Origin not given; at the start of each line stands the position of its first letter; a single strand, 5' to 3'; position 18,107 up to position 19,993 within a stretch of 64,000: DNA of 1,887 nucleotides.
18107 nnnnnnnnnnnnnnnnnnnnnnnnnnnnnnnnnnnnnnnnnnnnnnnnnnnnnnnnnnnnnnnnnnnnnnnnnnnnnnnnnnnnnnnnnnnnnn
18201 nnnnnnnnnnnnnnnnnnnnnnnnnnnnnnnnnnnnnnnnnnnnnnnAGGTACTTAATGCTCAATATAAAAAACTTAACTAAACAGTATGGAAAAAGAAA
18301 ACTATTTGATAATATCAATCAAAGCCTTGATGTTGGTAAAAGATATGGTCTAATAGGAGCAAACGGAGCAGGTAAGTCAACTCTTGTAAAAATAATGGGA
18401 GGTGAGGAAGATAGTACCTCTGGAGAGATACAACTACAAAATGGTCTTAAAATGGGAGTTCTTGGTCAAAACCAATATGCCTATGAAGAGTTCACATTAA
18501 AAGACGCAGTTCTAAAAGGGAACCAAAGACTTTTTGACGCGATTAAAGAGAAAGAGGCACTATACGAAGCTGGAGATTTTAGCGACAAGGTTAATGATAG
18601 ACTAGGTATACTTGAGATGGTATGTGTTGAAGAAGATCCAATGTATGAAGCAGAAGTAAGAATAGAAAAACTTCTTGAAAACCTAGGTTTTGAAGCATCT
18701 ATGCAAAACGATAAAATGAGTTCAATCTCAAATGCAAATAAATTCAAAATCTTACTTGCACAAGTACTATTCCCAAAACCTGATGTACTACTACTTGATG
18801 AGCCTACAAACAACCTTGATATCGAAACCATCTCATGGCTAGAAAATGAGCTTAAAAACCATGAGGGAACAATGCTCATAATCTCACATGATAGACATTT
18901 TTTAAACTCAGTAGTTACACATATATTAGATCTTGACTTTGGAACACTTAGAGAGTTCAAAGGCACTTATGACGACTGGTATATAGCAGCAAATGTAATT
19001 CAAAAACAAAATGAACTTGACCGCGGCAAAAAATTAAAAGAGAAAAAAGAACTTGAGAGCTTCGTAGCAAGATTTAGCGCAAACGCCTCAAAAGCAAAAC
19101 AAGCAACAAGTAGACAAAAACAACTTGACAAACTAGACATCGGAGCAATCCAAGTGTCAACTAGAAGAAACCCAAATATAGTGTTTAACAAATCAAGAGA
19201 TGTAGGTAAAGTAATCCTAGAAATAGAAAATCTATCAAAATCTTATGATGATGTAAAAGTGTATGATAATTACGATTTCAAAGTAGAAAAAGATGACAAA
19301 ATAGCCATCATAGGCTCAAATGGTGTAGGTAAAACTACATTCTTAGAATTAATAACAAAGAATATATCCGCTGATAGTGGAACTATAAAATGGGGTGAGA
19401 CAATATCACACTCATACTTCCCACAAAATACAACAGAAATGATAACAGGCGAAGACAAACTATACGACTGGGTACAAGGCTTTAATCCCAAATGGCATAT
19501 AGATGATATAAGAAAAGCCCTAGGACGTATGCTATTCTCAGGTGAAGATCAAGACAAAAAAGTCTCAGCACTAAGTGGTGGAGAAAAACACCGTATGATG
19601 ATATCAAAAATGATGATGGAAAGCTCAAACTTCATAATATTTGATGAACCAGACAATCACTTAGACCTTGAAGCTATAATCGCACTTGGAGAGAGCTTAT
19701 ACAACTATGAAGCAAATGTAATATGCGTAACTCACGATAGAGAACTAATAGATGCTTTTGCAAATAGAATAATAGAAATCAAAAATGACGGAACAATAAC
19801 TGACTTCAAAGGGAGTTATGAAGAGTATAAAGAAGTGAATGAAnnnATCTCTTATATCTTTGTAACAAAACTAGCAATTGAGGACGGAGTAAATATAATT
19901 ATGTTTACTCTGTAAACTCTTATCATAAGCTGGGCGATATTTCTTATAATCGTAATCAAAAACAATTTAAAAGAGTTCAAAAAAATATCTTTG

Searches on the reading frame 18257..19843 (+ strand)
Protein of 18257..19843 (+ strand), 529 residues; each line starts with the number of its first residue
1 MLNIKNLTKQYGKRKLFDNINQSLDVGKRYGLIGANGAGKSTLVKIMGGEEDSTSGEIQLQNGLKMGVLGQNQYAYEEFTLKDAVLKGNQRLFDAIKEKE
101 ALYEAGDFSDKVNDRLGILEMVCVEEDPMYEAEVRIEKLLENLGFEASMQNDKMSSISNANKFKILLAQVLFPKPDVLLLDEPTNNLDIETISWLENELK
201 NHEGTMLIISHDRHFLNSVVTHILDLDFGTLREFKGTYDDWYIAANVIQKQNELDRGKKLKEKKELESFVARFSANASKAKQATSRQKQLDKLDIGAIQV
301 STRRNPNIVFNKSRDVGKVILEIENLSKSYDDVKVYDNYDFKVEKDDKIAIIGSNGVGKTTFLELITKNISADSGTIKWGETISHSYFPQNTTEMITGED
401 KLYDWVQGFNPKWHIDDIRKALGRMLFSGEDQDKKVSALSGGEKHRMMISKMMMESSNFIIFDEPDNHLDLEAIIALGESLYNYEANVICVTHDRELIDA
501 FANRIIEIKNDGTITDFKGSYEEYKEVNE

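Call 17: search_protein_families(library=pfam, proteins=[window:18257-19843:+], max_evalue=0.001)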
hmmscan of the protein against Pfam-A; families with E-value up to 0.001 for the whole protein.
window:18257-19843:+ (529 aa): 11 families
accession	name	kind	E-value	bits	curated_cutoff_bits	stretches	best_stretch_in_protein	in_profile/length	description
PF00005.33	ABC_tran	-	5e-46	157.2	25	2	337-466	2-136/137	ABC transporter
PF12848.13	ABC_tran_Xtn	-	2e-19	69.9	25.9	1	224-308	1-83/85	ABC transporter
PF13304.12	AAA_21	-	4e-17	63.7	27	1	458-499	260-304/304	AAA domain, putative AbiEii toxin, Type IV TA system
PF02463.25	SMC_N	-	8.2e-12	45.5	40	1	436-510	134-213/220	RecF/RecN/SMC N terminal domain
PF13555.12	AAA_29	-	1.1e-07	32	27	0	335-363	11-39/61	P-loop containing region of AAA domain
PF03193.22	RsgA_GTPase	-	5.9e-05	23.4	30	0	14-60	94-139/174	RsgA GTPase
PF13401.12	AAA_22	-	0.00016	22.4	27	0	349-483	8-109/130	AAA domain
PF01926.29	MMR_HSR1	-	0.00036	21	21.9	0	348-374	1-26/113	50S ribosome-binding GTPase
PF13479.12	AAA_24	-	0.0005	20.4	27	0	348-366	4-22/195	AAA domain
PF13173.12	AAA_14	-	0.00056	20.4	27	0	349-370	5-26/129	AAA domain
PF00910.28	RNA_helicase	-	0.00094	20.1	21.5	0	349-385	1-37/105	RNA helicase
